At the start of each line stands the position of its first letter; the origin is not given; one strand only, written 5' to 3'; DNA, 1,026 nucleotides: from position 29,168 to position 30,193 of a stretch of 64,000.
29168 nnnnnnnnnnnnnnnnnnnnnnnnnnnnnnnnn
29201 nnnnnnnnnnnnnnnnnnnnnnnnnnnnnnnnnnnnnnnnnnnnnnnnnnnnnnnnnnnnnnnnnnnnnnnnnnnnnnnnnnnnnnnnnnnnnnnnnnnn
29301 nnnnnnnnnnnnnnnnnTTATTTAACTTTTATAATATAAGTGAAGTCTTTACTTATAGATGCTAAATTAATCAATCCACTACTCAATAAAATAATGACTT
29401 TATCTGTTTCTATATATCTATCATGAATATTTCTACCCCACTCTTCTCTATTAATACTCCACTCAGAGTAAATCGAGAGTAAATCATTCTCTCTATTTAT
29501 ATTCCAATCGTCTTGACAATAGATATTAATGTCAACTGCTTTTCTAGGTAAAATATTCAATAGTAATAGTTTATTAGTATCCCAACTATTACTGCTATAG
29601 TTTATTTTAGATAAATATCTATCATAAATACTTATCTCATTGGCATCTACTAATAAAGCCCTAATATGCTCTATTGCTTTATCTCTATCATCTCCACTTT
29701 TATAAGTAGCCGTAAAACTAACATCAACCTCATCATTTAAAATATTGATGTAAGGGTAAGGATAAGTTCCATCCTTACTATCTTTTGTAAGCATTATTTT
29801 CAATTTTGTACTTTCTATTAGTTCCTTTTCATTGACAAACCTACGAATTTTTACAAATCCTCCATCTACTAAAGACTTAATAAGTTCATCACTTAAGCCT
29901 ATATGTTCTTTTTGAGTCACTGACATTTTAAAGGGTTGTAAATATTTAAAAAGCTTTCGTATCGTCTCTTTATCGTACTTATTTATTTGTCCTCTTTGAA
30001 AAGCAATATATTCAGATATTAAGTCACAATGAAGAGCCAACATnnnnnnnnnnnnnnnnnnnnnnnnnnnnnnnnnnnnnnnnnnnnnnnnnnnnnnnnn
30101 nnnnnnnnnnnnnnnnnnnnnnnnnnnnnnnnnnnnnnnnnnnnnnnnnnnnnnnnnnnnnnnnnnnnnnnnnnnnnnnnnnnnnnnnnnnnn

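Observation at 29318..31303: Uncharacterised ATPase + PLD-like (HxR-x4-D) two-gene module wedged between dxs and metK: candidate novel defence or abortive-infection pair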

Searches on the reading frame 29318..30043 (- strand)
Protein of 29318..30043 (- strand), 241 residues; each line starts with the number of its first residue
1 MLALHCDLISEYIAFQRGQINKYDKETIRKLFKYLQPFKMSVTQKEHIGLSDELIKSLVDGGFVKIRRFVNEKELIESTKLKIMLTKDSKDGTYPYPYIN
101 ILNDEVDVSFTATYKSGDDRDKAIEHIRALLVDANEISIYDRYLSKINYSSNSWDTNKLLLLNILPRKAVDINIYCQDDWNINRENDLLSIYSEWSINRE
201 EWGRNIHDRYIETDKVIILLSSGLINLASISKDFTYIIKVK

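Call 3: search_protein_families(library=pfam, proteins=[window:29318-30043:-], max_evalue=1)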
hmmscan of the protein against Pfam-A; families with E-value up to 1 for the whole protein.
window:29318-30043:- (241 aa): 0 families

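Call 4: search_protein_families(library=padloc, proteins=[window:29318-30043:-], max_evalue=1)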
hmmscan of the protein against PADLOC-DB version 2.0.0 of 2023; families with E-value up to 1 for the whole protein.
window:29318-30043:- (241 aa): 2 families
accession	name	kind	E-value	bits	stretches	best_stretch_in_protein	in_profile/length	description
PDLC03880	NsnC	-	1.7e-41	140.5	1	2-240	5-240/242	-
PDLC03907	NsnC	-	5e-05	21.4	1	6-129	9-126/141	-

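Call 5: search_protein_families(library=ncbifam, proteins=[window:29318-30043:-], max_evalue=1)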
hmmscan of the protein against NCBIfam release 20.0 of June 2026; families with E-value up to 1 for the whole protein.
window:29318-30043:- (241 aa): 1 family
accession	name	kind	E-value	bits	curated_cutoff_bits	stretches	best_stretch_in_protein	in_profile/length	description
NF005583.0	PRK07281.1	equivalog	0.02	14.1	445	1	45-129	22-102/286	methionyl aminopeptidase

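Call 15: find_homologous_proteins(query=window:29318-30043:-, max_evalue=0.001)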
Query window:29318-30043:- (241 aa): 72 proteins with E <= 0.001 among 547 candidates.
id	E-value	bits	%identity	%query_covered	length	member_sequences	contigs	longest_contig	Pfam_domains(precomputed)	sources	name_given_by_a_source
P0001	1.4e-153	527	100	100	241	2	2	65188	-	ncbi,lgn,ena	-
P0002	2.2e-105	369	71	100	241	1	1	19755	-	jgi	jgi:hypothetical protein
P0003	8.8e-105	367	71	100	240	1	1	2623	-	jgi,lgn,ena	-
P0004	4.0e-99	349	68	100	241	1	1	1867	-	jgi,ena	-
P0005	4.3e-97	342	65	100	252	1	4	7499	-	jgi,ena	-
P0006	2.0e-95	337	65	100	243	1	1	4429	-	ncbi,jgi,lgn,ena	-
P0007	3.0e-95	336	64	100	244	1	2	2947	-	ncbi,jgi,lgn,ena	-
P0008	1.3e-94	334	67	100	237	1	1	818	-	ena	-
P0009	3.4e-94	333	66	100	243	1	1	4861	-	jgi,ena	-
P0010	1.1e-93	331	65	100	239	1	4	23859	-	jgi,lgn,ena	-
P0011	2.9e-93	330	64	100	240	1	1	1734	-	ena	-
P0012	6.8e-93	328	67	100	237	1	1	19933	-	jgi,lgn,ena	-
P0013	8.3e-93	328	66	100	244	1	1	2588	-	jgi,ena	-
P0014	2.3e-92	327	65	100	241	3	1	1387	-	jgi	-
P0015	1.5e-91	324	65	100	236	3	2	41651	-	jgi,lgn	-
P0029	8.4e-66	240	55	100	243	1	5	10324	-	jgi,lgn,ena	-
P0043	7.3e-43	165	44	99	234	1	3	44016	-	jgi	jgi:hypothetical protein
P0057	2.0e-31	127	37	100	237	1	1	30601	-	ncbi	ncbi:MAG: hypothetical protein QM493_05815 [Sulfurovum sp.]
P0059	7.1e-31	126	44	71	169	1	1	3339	PF16565.12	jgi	jgi:hypothetical protein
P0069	5.6e-27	113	32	100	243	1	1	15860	-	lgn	-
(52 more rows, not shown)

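Call 16: find_encoding_contigs(protein=P0001, flank=6000, max_places=4)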
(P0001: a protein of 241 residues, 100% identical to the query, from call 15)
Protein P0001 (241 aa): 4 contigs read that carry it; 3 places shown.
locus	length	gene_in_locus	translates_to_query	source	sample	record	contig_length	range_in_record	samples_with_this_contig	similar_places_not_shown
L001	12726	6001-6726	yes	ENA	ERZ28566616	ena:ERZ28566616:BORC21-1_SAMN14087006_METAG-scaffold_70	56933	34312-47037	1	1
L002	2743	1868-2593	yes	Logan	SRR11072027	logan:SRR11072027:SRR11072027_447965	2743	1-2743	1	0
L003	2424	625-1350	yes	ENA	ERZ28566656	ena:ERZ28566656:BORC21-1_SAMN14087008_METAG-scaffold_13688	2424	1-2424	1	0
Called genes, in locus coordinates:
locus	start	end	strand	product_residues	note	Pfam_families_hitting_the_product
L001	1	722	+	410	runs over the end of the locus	PF00278:Orn_DAP_Arg_deC, PF02784:Orn_Arg_deC_N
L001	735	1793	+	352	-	PF01817:CM_2, PF00800:PDT, PF01842:ACT (weak)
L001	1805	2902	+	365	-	PF00155:Aminotran_1_2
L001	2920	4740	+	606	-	PF13292:DXP_synthase_N, PF00676:E1_dh (weak), PF02779:Transket_pyr, PF02780:Transketolase_C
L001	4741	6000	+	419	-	PF13175:AAA_15, PF13304:AAA_21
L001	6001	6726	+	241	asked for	-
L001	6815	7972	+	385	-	PF00438:S-AdoMet_synt_N, PF02772:S-AdoMet_synt_M, PF02773:S-AdoMet_synt_C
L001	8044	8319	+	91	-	PF00037:Fer4 (weak), PF12797:Fer4_2 (faint), PF13237:Fer4_10 (weak), PF14697:Fer4_21 (faint), PF12838:Fer4_7, PF13187:Fer4_9 (weak)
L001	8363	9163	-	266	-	PF13946:DUF4214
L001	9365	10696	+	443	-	PF07498:Rho_N, PF07497:Rho_RNA_bind, PF00006:ATP-synt_ab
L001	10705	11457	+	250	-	PF01177:Asp_Glu_race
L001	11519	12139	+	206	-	PF00581:Rhodanese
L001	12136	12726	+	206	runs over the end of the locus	PF00581:Rhodanese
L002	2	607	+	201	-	?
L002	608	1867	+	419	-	PF13175:AAA_15, PF13304:AAA_21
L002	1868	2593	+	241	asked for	-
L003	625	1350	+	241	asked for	-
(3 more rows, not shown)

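Call 17: find_encoding_contigs(protein=P0002, flank=6000, max_places=4)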
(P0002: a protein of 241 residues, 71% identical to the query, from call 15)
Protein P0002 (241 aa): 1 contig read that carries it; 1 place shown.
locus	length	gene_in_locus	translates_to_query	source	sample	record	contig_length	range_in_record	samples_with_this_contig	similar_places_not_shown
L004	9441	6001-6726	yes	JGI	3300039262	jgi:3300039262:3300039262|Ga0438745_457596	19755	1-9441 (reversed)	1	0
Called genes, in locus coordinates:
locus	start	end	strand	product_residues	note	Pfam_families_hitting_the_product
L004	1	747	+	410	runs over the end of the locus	PF00278:Orn_DAP_Arg_deC, PF02784:Orn_Arg_deC_N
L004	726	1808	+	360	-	PF01817:CM_2, PF00800:PDT, PF01842:ACT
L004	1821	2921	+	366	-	PF00155:Aminotran_1_2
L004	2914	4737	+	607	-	PF13292:DXP_synthase_N, PF00676:E1_dh (weak), PF02779:Transket_pyr, PF02780:Transketolase_C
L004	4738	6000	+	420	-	PF11398:DUF2813 (faint), PF13175:AAA_15, PF13304:AAA_21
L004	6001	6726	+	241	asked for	-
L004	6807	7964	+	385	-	PF00438:S-AdoMet_synt_N, PF02772:S-AdoMet_synt_M, PF02773:S-AdoMet_synt_C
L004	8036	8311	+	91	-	PF00037:Fer4 (weak), PF13237:Fer4_10 (weak), PF12838:Fer4_7, PF13187:Fer4_9 (weak)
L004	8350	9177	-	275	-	PF13946:DUF4214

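Call 18: find_encoding_contigs(protein=P0015, flank=6000, max_places=4)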
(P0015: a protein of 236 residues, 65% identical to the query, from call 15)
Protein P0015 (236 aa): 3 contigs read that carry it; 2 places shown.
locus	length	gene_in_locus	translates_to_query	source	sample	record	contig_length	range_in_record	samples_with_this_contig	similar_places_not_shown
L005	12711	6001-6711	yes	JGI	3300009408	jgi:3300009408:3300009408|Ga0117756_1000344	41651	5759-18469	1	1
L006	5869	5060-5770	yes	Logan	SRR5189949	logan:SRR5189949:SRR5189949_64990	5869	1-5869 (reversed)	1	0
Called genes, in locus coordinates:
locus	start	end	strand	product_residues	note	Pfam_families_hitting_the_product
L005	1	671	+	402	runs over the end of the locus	PF00278:Orn_DAP_Arg_deC, PF01168:Ala_racemase_N (weak), PF02784:Orn_Arg_deC_N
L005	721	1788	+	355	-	PF01817:CM_2, PF00800:PDT, PF01842:ACT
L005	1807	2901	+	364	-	PF00155:Aminotran_1_2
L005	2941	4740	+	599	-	PF13292:DXP_synthase_N, PF00676:E1_dh (weak), PF02779:Transket_pyr, PF02780:Transketolase_C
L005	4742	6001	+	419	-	PF11398:DUF2813 (faint), PF13175:AAA_15 (weak), PF13304:AAA_21, PF13175:AAA_15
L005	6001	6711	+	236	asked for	-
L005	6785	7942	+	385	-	PF00438:S-AdoMet_synt_N, PF02772:S-AdoMet_synt_M, PF02773:S-AdoMet_synt_C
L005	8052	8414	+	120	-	PF00037:Fer4 (faint), PF13237:Fer4_10 (faint), PF12838:Fer4_7 (weak)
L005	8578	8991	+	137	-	PF00334:NDK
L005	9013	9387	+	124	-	PF02620:YceD (weak)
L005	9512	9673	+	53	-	PF01783:Ribosomal_L32p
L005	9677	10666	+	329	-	PF02504:FA_synthesis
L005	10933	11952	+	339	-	PF00195:Chal_sti_synt_N (weak), PF00108:Thiolase_N, PF08545:ACP_syn_III, PF08541:ACP_syn_III_C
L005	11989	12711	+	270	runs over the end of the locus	PF13277:YmdB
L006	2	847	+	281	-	?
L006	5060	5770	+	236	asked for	-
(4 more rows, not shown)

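Call 19: find_encoding_contigs(protein=P0057, flank=7000, max_places=3)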
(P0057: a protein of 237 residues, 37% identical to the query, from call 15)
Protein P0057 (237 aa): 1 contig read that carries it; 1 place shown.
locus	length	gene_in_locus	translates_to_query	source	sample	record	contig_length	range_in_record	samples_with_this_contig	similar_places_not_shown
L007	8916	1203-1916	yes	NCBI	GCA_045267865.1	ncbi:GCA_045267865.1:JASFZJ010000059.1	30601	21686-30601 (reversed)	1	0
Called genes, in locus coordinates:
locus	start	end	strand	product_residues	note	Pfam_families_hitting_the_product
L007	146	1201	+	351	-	PF02463:SMC_N, PF11398:DUF2813 (faint), PF13175:AAA_15, PF13476:AAA_23, PF13555:AAA_29 (faint), PF13304:AAA_21, PF13175:AAA_15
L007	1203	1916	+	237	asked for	-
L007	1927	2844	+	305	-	PF00009:GTP_EFTU (weak), PF03193:RsgA_GTPase (faint), PF00350:Dynamin_N (faint), PF01926:MMR_HSR1, PF02421:FeoB_N (weak), PF04548:AIG1 (faint), PF07650:KH_2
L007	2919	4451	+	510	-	-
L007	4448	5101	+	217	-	-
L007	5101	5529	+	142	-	-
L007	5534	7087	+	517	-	PF07655:Secretin_N_2, PF00263:Secretin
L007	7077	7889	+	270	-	PF01637:ATPase_2 (faint), PF13173:AAA_14 (faint), PF13401:AAA_22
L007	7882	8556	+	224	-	PF12895:ANAPC3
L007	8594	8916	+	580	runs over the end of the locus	PF05157:MshEN, PF00437:T2SSE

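Call 20: find_encoding_contigs(protein=P0043, flank=7000, max_places=3)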
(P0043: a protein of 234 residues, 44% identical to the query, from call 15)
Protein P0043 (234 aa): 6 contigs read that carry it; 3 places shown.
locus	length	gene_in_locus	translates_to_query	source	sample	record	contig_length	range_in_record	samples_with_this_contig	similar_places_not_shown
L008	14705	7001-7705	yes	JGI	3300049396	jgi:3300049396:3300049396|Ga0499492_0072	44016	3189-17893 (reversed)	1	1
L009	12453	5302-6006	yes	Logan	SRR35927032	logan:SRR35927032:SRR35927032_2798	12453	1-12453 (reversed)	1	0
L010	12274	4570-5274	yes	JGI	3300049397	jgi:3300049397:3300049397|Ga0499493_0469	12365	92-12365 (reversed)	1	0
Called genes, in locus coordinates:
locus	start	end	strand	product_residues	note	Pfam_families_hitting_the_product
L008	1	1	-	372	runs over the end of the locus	-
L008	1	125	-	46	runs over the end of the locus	-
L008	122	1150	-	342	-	PF02163:Peptidase_M50, PF00595:PDZ, PF13180:PDZ_2 (weak), PF17820:PDZ_6 (weak)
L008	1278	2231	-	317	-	PF00072:Response_reg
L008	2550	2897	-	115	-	PF01648:ACPS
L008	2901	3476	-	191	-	PF03748:FliL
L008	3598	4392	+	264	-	PF02405:MlaE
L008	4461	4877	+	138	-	-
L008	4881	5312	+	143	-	-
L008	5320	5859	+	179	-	PF01048:PNP_UDP_1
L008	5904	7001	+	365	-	PF13175:AAA_15, PF13304:AAA_21, PF13175:AAA_15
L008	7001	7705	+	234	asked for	-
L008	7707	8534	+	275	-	PF00586:AIRS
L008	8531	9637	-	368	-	PF00482:T2SSF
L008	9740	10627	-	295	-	PF00701:DHDPS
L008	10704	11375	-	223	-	PF04376:ATE_N, PF04377:ATE_C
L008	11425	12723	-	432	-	PF17033:Peptidase_M99, PF24827:AstE_AspA_cat (faint), PF17130:Peptidase_M99_m (weak), PF17129:Peptidase_M99_C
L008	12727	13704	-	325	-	PF03734:YkuD, PF24125:Cds6_C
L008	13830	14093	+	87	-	-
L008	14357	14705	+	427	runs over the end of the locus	PF03109:ABC1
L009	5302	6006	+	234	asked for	-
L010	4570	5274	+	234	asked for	-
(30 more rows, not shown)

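Call 21: find_encoding_contigs(protein=P0029, flank=7000, max_places=3)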
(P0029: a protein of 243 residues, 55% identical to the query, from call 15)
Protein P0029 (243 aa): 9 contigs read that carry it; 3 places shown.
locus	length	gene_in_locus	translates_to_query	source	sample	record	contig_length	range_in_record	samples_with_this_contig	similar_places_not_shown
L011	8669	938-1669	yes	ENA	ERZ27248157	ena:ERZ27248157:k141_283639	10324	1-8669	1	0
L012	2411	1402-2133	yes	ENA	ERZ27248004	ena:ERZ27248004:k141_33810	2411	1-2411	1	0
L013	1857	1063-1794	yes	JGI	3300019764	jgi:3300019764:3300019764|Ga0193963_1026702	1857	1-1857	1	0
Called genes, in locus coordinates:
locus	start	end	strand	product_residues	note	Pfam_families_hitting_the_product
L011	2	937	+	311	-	?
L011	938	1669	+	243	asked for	-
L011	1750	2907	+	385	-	PF00438:S-AdoMet_synt_N, PF02772:S-AdoMet_synt_M, PF02773:S-AdoMet_synt_C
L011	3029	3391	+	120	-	PF00037:Fer4 (faint), PF13237:Fer4_10 (weak), PF14697:Fer4_21 (weak), PF12838:Fer4_7, PF13187:Fer4_9 (weak)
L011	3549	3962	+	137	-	PF00334:NDK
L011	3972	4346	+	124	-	PF02620:YceD (weak)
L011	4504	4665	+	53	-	PF01783:Ribosomal_L32p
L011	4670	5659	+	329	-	PF02504:FA_synthesis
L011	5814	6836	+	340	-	PF00195:Chal_sti_synt_N (weak), PF00108:Thiolase_N, PF07451:SpoVAD (faint), PF08545:ACP_syn_III, PF08541:ACP_syn_III_C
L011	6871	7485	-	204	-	-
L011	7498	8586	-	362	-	PF00933:Glyco_hydro_3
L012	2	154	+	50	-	?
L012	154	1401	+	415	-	PF13175:AAA_15, PF13304:AAA_21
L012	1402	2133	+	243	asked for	-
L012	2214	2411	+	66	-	?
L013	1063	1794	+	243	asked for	-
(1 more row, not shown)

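Call 22: find_encoding_contigs(protein=P0069, flank=7000, max_places=3)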
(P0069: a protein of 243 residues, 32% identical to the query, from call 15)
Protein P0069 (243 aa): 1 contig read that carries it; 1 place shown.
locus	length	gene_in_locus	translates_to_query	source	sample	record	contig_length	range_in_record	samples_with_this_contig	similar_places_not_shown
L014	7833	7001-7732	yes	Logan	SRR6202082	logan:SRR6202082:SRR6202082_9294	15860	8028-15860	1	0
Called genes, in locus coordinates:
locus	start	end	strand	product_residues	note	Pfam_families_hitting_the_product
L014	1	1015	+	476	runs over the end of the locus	PF01943:Polysacc_synt, PF13440:Polysacc_synt_3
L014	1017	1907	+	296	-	PF00535:Glycos_transf_2, PF10111:Glyco_tranf_2_2, PF13641:Glyco_tranf_2_3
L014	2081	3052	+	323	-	PF14897:EpsG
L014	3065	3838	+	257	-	PF00535:Glycos_transf_2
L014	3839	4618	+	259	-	PF00535:Glycos_transf_2, PF10111:Glyco_tranf_2_2, PF13641:Glyco_tranf_2_3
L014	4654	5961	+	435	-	PF03235:GmrSD_N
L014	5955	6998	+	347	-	PF02463:SMC_N, PF11398:DUF2813 (faint), PF13175:AAA_15, PF13476:AAA_23, PF13555:AAA_29 (weak), PF13175:AAA_15, PF13304:AAA_21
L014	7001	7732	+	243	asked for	-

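Call 36: search_protein_families(library=padloc, proteins=[L014:4654-5961:+, L014:5955-6998:+, L008:5904-7001:+], max_evalue=0.00001)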
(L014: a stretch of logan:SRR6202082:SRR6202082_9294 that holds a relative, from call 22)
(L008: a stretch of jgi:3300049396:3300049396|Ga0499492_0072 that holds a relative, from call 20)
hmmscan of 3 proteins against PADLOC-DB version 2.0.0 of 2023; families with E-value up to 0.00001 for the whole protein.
L014:4654-5961:+ (435 aa): 6 families
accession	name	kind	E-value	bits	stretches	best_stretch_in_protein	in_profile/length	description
PDLC03877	NsnA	-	1.5e-113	377.9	1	64-431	25-380/385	-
PDLC04027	PD-T4-2_A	-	2.1e-41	140.2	1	77-429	19-360/363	-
PDLC03418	REase_II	-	3.2e-17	60.7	1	113-252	30-162/372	Type II restriction enzyme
PDLC04709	PDC-M55C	-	2.9e-09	34.1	0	96-198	10-131/554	-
PDLC04151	HEC-05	-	3.9e-07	27.2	0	117-147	41-71/600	-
PDLC04150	HEC-05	-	4.4e-07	27.1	0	116-156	22-62/583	-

L014:5955-6998:+ (347 aa): 99 families (the best 25 are shown)
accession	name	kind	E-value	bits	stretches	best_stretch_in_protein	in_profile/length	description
PDLC03878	NsnB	-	7.2e-85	283.8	1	1-339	1-338/345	-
PDLC04148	HEC-03B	-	6.9e-30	102.5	2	170-343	271-444/458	-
PDLC02979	AriA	-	1.2e-29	102.3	2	175-280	267-373/373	-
PDLC04707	PDC-M55A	-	5.2e-27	92.9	2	110-332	186-403/421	-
PDLC02980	AriA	-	6.5e-23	80.2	1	23-281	1-304/304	-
PDLC04177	HEC-01A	-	2.1e-18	64.5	2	160-284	226-344/393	-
PDLC04176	HEC-01A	-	4.8e-18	63.7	1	189-283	229-324/371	-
PDLC00096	GajA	-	7.3e-18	62.6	2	222-284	273-341/630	AAA ATPase domain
PDLC04179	HEC-01A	-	9.8e-18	62.5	2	1-68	1-68/459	-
PDLC04135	mad3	-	1.6e-16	58.8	1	1-144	1-138/374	mads_3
PDLC04175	HEC-01A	-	2.9e-16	57.5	2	186-286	218-318/363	-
PDLC04392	PDC-M07A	-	3.1e-16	57.5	1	1-42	1-42/432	-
PDLC02335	AbiLi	-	4.2e-16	56.9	1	1-284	49-244/326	AbiLi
PDLC02358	Old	-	5e-16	56.6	2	231-282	280-331/578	Old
PDLC04393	PDC-M07A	-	7.1e-16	56.2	1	1-42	1-42/435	-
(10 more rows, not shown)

L008:5904-7001:+ (365 aa): 39 families (the best 25 are shown)
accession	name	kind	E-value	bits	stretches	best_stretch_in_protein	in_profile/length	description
PDLC03878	NsnB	-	6.6e-40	135.9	1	1-361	1-342/345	-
PDLC04707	PDC-M55A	-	1.8e-26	91.1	1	178-320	236-380/421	-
PDLC02979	AriA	-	7.1e-19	66.8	2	137-289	236-373/373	-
PDLC04148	HEC-03B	-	2.1e-15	54.7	1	246-328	341-426/458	-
PDLC04176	HEC-01A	-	6.5e-12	43.5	2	241-293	274-325/371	-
PDLC00091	GajA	-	1.4e-11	41.9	1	8-99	9-99/627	AAA ATPase domain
PDLC04178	HEC-01A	-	1e-10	39.3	1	8-95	15-100/399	-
PDLC02980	AriA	-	1.1e-10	40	1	24-290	1-304/304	-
PDLC00099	GajA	-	8.2e-10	36.3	1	239-292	294-347/626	AAA ATPase domain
PDLC04177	HEC-01A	-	8.6e-10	36.2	0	15-68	19-70/393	-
PDLC00096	GajA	-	1.4e-09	35.2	0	228-292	277-340/630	AAA ATPase domain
PDLC04389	PDC-M07A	-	1.6e-09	35.3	1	11-46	15-49/443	-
PDLC02358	Old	-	2e-09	34.8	0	12-50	14-51/578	Old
PDLC04562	PDC-M29A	-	2.6e-09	34.8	0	239-303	267-332/410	-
PDLC00080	GajA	-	2.8e-09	34.3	1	237-293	285-341/622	AAA ATPase domain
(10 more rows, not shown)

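Call 37: predict_structure(alignment_id=A1)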
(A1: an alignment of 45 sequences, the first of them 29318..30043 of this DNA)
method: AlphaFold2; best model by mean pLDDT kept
length: 241 residues; sequences in the alignment: 45
mean_pLDDT: 89.3   pTM: 0.71
mean pLDDT of the five models: 89.3, 86.7, 86.3, 84.8, 84.5
residues with pLDDT >= 90: 133; 70-90: 98; 50-70: 10; < 50: 0
segments of 3 or more residues with pLDDT < 50: none
pLDDT, mean of each block of 10 residues (from residue 1): 89 90 90 82 87 84 84 87 80 75 74 95 96 96 90 94 96 94 94 96 89 95 94 93 82
secondary structure, 60 per line:
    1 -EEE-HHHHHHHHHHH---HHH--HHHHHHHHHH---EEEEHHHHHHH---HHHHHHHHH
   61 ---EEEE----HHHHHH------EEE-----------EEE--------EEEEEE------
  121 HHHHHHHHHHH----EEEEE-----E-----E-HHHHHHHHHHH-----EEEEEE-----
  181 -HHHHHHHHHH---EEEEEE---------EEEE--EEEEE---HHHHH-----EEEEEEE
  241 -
elements in order: E2-4 H6-16 H25-34 E38-41 H42-48 H52-60 E64-67 H72-77 E84-86 E98-100 E109-114 H121-131 E136-140 H154-164 E170-175 H182-191 E195-200 E210-213 E216-220 H224-228 E234-240
